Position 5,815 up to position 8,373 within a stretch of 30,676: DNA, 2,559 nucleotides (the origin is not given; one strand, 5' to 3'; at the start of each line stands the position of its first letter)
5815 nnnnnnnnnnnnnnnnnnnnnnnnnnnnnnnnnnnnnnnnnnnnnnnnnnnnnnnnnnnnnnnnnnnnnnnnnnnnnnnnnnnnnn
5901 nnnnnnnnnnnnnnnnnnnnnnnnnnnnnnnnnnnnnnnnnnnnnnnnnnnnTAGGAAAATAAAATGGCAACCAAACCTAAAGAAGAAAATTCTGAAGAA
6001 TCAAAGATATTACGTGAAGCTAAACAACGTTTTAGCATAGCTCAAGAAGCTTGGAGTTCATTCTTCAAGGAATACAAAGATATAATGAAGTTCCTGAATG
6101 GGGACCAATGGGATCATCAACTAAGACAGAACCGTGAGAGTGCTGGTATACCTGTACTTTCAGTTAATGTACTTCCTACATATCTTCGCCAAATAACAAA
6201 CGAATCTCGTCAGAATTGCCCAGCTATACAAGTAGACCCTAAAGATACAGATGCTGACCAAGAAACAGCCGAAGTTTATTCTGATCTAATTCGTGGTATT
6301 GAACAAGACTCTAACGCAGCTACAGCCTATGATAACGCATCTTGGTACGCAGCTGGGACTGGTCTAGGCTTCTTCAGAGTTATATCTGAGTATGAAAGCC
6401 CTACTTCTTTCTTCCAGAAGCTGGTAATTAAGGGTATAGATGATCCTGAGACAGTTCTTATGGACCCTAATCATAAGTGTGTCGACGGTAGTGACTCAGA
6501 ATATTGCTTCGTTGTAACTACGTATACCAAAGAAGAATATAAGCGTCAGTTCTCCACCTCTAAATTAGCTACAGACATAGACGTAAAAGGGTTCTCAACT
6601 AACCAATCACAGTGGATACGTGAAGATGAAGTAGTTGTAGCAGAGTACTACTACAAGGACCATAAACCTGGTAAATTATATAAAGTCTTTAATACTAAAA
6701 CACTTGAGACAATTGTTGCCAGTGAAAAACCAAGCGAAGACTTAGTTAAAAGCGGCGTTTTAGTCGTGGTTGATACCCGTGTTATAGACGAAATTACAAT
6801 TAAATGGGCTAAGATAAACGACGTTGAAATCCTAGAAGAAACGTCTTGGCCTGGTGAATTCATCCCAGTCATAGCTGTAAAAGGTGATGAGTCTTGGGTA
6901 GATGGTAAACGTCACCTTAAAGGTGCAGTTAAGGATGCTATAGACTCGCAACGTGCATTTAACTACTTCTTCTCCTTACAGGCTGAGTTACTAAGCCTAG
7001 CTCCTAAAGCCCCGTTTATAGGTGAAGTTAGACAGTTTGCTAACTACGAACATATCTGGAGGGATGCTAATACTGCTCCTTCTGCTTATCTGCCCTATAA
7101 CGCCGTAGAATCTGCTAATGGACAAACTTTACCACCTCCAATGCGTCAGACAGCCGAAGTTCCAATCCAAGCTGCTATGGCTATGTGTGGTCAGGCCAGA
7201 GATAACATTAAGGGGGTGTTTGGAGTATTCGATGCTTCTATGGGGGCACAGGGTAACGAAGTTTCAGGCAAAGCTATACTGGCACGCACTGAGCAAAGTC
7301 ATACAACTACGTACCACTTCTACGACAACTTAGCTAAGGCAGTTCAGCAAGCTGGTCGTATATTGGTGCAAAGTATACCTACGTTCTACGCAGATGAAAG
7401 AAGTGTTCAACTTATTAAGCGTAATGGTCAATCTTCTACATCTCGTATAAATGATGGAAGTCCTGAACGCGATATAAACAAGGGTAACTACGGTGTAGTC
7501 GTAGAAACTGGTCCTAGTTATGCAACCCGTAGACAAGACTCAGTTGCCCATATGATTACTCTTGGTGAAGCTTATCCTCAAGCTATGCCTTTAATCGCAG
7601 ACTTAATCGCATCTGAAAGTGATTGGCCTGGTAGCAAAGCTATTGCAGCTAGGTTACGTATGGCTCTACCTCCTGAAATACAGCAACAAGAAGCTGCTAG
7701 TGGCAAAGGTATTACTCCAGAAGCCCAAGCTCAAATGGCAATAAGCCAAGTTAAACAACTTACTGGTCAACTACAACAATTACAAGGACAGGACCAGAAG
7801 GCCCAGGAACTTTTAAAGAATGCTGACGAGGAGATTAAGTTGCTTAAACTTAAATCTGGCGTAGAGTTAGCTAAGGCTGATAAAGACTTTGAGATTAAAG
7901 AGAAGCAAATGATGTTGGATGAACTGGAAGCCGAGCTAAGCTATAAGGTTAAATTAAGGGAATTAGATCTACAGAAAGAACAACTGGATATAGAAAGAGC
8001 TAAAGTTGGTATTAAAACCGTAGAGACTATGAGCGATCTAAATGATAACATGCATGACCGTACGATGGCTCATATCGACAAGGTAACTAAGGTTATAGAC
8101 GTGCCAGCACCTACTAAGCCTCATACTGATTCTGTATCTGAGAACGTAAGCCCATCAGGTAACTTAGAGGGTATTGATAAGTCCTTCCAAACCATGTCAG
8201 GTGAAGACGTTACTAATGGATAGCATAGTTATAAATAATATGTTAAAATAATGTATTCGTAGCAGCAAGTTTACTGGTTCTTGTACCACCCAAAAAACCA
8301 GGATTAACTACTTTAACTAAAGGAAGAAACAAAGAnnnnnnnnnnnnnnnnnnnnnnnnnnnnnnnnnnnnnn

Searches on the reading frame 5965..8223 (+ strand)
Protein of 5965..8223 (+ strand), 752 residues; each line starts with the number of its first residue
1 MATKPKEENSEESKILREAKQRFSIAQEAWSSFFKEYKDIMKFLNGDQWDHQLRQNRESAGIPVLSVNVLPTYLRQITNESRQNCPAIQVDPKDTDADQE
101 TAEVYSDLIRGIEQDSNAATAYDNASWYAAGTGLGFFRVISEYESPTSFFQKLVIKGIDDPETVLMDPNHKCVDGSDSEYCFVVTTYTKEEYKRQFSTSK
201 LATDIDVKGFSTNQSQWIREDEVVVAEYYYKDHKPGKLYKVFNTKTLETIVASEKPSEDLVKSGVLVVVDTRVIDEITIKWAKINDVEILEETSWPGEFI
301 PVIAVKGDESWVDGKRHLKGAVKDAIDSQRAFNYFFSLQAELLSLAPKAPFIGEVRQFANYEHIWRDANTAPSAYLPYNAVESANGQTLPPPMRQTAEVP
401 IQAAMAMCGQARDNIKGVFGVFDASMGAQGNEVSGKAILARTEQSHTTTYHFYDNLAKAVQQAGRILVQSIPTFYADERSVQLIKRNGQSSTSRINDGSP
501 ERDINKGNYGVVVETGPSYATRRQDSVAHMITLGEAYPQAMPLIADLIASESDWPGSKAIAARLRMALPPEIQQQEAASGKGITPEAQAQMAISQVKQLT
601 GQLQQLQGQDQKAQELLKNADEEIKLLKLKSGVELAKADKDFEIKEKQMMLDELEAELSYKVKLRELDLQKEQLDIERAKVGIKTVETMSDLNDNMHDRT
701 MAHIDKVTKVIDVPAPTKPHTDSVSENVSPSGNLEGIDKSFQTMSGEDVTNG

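Call 8: search_protein_families(library=pfam, proteins=[window:5965-8223:+], max_evalue=0.01)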
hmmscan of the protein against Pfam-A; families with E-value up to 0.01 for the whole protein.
window:5965-8223:+ (752 aa): 1 family
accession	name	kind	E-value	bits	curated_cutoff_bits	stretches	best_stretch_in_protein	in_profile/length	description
PF16510.12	P22_portal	-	1.3e-149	499.9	26.1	1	20-615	1-589/594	Phage P22-like portal protein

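Call 22: find_homologous_proteins(query=window:5965-8223:+, max_evalue=1e-50)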
Query window:5965-8223:+ (752 aa): 574 proteins with E <= 1e-50 among 8000 candidates; the best 120 are listed.
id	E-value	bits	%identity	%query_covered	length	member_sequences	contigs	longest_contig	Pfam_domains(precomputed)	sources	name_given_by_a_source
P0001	0.0e+0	1137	68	98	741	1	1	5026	PF16510.13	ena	-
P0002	0.0e+0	1040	64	93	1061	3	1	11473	PF16510.13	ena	-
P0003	0.0e+0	1023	60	96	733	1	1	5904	PF16510.13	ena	-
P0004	0.0e+0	1020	61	98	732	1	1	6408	PF16510.13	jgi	-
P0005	0.0e+0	1015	61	100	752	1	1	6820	PF16510.13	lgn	-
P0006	1.7e-297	1007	62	99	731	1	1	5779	PF16510.13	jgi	jgi:hypothetical protein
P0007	9.3e-297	1004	60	98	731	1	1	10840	PF16510.13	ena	-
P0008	6.3e-296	1001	59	99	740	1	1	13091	PF16510.13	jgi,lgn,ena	jgi:hypothetical protein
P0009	7.7e-286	968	61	92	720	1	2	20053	PF16510.13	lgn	-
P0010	2.4e-280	950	58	94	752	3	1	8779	PF16510.13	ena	-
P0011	2.5e-277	940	56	98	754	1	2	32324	PF16510.13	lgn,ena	-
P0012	1.1e-271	921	57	95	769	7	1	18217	PF16510.13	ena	-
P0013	9.3e-261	885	56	93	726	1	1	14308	PF16510.13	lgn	-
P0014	8.7e-258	875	56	94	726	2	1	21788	PF16510.13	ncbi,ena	-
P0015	5.1e-257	873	55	95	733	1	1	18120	PF16510.13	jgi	jgi:hypothetical protein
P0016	4.4e-249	847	55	93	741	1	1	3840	PF16510.13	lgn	-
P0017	1.0e-248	845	52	99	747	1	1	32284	PF16510.13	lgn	-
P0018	6.2e-244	830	53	94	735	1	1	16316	PF16510.13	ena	-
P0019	2.0e-243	828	53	93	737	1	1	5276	PF16510.13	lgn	-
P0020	3.1e-243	827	52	95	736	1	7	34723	PF16510.13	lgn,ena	-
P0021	1.7e-242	825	52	93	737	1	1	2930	PF16510.13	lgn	-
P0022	3.9e-239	814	52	92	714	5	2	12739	PF16510.13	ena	-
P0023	3.3e-236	804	52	94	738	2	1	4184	PF16510.13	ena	-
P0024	2.2e-230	785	48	99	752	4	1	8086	PF16510.13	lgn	-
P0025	1.2e-223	763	50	96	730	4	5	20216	PF16510.13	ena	-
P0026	3.5e-223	761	49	90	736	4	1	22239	PF16510.13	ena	-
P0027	6.4e-219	747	49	93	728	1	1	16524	PF16510.13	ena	-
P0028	2.6e-217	742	49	91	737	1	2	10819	PF16510.13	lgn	-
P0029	9.5e-217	740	49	94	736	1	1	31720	PF16510.13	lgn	-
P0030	1.0e-215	736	49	92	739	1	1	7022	PF16510.13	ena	-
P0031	2.6e-213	728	48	95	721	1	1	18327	PF16510.13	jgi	jgi:Phage P22-like portal protein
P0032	3.1e-213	728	48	96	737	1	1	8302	PF16510.13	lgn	-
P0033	1.5e-209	716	48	93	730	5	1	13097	PF16510.13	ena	-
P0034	9.1e-207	707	47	93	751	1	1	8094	PF16510.13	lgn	-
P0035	6.1e-198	678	48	91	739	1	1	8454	PF16510.13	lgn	-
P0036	3.6e-195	668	46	93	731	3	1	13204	PF16510.13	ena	-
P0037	1.7e-193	663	44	94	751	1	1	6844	PF16510.13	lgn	-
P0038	2.1e-192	659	47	91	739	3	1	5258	PF16510.13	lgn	-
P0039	6.7e-192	658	44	93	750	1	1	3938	PF16510.13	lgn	-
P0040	6.9e-190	651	45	92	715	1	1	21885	PF16510.13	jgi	jgi:hypothetical protein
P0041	9.8e-188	644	42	95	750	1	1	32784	PF16510.13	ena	-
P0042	3.3e-187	642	57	66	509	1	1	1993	PF16510.13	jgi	jgi:hypothetical protein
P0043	6.2e-186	638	45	91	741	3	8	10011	PF16510.13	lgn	-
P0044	7.6e-186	638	41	95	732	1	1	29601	PF16510.13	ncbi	-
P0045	6.6e-185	635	42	95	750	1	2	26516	PF16510.13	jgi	jgi:hypothetical protein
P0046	9.4e-185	634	42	95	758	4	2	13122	PF16510.13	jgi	jgi:hypothetical protein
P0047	1.3e-184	634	45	90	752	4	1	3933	PF16510.13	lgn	-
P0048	2.5e-184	633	43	93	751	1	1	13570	PF16510.13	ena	-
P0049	8.3e-184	631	45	93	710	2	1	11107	PF16510.13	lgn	-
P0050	8.7e-184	631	43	92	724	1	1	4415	PF16510.13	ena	-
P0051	1.8e-183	630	44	91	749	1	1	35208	PF16510.13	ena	-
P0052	1.9e-182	626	44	92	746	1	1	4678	PF16510.13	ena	-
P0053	3.9e-182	625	44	92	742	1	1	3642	PF16510.13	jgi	jgi:hypothetical protein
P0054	5.7e-182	625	45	90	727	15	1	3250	PF16510.13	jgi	jgi:hypothetical protein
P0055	4.4e-181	622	42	92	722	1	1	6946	PF16510.13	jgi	jgi:Phage P22-like portal protein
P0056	6.2e-181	621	44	94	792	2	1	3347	PF16510.13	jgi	jgi:hypothetical protein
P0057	6.2e-180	618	43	90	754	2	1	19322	PF16510.13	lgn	-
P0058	1.6e-179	617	44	93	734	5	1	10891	PF16510.13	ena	-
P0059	1.8e-175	603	42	96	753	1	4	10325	PF16510.13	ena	-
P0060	6.9e-175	601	41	95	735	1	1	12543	PF16510.13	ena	-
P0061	2.6e-174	599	43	93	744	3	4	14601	PF16510.13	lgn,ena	-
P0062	1.8e-173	597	40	97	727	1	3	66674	PF16510.13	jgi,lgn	jgi:hypothetical protein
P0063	2.9e-173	596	42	93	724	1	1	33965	PF16510.13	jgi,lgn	jgi:hypothetical protein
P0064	5.0e-172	592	42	94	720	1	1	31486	PF16510.13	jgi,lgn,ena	jgi:hypothetical protein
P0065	5.5e-172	592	41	92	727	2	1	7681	PF16510.13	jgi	-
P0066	6.0e-171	588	41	92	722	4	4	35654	PF16510.13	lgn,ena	-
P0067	1.9e-170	587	41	92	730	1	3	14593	PF16510.13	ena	-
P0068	2.0e-170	587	39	96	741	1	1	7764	PF16510.13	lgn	-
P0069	4.1e-169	582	41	92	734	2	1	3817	PF16510.13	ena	-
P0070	5.1e-169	582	41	93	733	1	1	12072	PF16510.13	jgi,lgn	jgi:uncharacterized protein YkuJ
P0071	1.5e-168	580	42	92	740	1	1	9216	PF16510.13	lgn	-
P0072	9.9e-168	578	39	96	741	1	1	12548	PF16510.13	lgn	-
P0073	8.1e-167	575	42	92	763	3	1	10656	PF16510.13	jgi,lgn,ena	-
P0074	1.1e-164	568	39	94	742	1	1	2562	PF16510.13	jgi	jgi:hypothetical protein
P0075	2.0e-164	567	38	93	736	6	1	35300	PF16510.13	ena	-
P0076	7.9e-164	565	40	92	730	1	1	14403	PF16510.13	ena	-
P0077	5.9e-163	562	39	97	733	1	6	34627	PF16510.13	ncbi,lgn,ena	-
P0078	1.7e-162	560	40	93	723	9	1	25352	PF16510.13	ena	-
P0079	1.9e-162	560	40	94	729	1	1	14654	PF16510.13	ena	-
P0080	7.3e-161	555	39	93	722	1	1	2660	PF16510.13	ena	-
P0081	7.5e-161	555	39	93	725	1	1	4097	PF16510.13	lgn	-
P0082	1.2e-160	554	39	94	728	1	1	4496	PF16510.13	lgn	-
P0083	3.3e-160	553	39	96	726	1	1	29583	PF16510.13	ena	-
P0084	6.4e-160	552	39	93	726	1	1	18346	PF16510.13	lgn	-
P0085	1.7e-159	551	41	92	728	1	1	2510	PF16510.13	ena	-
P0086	1.7e-159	551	41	92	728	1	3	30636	PF16510.13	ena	-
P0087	5.9e-159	549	38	93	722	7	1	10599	PF16510.13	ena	-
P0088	2.1e-158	547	40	92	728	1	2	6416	PF16510.13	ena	-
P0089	1.5e-157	544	41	92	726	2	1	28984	PF16510.13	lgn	-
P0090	1.8e-155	537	40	93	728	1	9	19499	PF16510.13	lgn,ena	-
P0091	3.6e-155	536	38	93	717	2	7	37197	PF16510.13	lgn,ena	-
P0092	2.0e-153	530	39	90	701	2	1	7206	PF16510.13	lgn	-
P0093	3.3e-153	530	40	90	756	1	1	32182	PF16510.13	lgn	-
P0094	2.9e-152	527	38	91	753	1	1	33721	PF16510.13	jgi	jgi:hypothetical protein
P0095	2.9e-149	517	38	92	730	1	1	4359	PF16510.13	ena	-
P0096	6.8e-149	515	38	98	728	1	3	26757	PF16510.13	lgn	-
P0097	1.1e-144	502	42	77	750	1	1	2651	PF16510.13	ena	-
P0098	1.2e-140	488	40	88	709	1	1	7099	PF16510.13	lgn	-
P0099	2.1e-138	481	39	88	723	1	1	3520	PF16510.13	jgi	jgi:hypothetical protein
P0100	1.1e-135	472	41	78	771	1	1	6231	PF16510.13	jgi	jgi:hypothetical protein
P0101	6.7e-133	463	40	85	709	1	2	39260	PF16510.13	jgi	jgi:hypothetical protein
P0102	1.2e-132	462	40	77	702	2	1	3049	PF16510.13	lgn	-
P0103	1.5e-132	461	39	84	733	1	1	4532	PF16510.13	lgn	-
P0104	1.7e-132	461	39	84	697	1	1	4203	PF16510.13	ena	-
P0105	2.5e-132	461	39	91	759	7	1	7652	PF16510.13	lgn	-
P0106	3.0e-132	460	39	85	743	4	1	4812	PF16510.13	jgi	jgi:hypothetical protein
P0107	5.4e-132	460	38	86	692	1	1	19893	PF16510.13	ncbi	-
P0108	1.6e-131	458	36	90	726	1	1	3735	PF16510.13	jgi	jgi:hypothetical protein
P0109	1.6e-131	458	38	89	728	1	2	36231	PF16510.13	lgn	-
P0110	7.8e-131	456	40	86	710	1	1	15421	PF16510.13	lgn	-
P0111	1.2e-130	455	38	76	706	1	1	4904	PF16510.13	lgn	-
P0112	2.3e-130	454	38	88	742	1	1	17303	PF16510.13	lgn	-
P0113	1.3e-129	452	37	91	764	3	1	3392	PF16510.13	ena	-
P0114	1.6e-129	451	36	88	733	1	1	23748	PF16510.13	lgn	-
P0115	1.6e-129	451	36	89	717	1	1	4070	PF16510.13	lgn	-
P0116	2.1e-129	451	40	78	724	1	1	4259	PF16510.13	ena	-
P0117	3.0e-129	451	39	85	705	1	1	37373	PF16510.13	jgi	jgi:hypothetical protein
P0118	8.2e-129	449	37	92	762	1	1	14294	PF16510.13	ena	-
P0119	1.1e-128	449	38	85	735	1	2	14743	PF16510.13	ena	-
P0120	1.4e-128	448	39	84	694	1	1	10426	PF16510.13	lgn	-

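Call 24: find_encoding_contigs(protein=P0011, flank=10000, max_places=3)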
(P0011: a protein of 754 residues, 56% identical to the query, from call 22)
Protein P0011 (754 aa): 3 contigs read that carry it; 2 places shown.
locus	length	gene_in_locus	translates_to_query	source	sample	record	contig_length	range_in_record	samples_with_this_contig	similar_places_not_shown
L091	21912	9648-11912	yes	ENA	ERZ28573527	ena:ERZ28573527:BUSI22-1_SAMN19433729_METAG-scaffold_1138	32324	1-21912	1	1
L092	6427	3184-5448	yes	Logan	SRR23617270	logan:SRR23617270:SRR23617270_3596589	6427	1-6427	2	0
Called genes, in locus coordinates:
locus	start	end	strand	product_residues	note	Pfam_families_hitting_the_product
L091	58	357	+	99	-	-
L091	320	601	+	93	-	-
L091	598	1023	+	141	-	PF07460:NUMOD3 (faint)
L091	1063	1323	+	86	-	-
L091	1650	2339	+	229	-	-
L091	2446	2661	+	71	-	-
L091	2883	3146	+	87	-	-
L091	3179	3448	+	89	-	-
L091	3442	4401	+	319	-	-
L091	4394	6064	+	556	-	PF19263:DUF5906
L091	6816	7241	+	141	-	-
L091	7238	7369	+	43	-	-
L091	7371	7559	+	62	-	-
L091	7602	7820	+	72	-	-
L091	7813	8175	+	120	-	-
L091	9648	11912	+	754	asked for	PF16510:P22_portal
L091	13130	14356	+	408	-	PF11651:P22_CoatProtein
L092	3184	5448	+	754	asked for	PF16510:P22_portal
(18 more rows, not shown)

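Call 25: find_encoding_contigs(protein=P0009, flank=10000, max_places=3)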
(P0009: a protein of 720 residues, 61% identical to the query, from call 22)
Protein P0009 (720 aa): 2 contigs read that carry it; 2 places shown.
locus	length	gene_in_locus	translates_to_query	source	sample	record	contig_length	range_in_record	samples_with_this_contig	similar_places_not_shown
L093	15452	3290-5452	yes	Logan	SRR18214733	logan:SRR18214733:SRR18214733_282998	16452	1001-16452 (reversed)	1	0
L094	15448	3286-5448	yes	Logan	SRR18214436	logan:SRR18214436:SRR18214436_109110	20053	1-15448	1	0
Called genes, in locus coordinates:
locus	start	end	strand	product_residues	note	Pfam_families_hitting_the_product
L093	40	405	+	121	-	-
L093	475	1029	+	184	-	-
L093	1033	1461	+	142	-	-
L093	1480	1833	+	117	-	-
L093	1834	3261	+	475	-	PF03237:Terminase_6N, PF17289:Terminase_6C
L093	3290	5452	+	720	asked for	PF16510:P22_portal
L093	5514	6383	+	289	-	-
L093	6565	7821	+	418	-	-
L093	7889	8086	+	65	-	-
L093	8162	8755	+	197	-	-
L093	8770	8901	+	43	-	-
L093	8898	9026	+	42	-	-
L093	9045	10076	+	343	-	-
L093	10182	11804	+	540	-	PF11134:Phage_stabilise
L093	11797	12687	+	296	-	PF00856:SET (faint)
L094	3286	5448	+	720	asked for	PF16510:P22_portal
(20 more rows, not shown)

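Call 26: find_encoding_contigs(protein=P0002, flank=10000, max_places=3)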
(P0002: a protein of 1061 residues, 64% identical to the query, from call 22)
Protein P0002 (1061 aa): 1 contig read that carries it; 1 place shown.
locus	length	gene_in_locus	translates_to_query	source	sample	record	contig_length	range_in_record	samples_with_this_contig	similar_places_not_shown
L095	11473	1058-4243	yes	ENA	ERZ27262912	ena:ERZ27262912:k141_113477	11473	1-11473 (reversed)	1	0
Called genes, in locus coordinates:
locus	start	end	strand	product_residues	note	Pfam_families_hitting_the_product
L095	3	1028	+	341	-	?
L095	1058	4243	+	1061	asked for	PF16510:P22_portal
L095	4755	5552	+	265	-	PF09306:Phage-scaffold (faint)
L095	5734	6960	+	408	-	PF11651:P22_CoatProtein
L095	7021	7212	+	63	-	-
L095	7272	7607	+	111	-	-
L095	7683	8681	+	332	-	-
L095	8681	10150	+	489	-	PF11134:Phage_stabilise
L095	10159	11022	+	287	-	-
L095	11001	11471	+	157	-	?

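Call 28: find_encoding_contigs(protein=P0017, flank=10000, max_places=3)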
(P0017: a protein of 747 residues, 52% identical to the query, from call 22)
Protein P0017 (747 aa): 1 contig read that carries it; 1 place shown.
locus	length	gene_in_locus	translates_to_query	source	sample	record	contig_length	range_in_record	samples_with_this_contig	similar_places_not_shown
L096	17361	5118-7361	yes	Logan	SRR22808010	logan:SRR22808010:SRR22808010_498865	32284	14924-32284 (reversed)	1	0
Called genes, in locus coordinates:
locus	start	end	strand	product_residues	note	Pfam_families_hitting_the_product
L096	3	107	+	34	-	?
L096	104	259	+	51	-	-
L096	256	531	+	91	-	-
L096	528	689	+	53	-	-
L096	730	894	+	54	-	-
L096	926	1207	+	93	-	-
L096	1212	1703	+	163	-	-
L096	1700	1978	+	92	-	-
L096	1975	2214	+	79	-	-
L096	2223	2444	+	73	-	-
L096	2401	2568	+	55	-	-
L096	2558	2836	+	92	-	PF00166:Cpn10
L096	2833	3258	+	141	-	-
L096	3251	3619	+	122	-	-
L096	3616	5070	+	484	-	PF03237:Terminase_6N, PF17289:Terminase_6C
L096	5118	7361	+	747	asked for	PF16510:P22_portal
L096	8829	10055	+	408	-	PF11651:P22_CoatProtein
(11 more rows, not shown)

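Call 29: find_encoding_contigs(protein=P0020, flank=10000, max_places=6)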
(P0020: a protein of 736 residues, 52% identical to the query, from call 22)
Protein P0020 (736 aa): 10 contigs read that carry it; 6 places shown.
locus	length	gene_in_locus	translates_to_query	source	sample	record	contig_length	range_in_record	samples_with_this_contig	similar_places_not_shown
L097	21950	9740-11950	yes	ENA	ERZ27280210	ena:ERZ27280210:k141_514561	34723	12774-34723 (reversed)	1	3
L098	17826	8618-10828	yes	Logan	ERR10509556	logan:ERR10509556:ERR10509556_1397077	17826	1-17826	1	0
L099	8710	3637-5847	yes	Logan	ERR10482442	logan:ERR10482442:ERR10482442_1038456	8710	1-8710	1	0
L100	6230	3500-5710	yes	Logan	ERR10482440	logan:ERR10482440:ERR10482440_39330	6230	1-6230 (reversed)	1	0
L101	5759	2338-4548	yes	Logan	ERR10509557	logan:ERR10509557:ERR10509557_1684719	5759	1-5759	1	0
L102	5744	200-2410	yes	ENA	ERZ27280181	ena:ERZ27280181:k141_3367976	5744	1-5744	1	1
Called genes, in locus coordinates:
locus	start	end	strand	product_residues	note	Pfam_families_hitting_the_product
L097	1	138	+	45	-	?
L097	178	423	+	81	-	-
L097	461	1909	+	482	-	PF01555:N6_N4_Mtase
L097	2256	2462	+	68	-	-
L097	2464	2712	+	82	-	-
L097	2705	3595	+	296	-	-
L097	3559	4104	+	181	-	-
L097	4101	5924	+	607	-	PF19263:DUF5906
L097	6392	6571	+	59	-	-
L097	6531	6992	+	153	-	-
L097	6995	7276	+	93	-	-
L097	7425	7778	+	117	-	-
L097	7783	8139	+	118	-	-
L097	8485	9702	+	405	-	PF03237:Terminase_6N, PF17289:Terminase_6C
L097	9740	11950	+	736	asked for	PF16510:P22_portal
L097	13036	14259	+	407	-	PF11651:P22_CoatProtein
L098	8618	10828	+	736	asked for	PF16510:P22_portal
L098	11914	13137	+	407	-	PF11651:P22_CoatProtein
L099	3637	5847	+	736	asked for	PF16510:P22_portal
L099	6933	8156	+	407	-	PF11651:P22_CoatProtein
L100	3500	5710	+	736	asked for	PF16510:P22_portal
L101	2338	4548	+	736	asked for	PF16510:P22_portal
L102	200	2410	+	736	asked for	PF16510:P22_portal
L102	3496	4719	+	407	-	PF11651:P22_CoatProtein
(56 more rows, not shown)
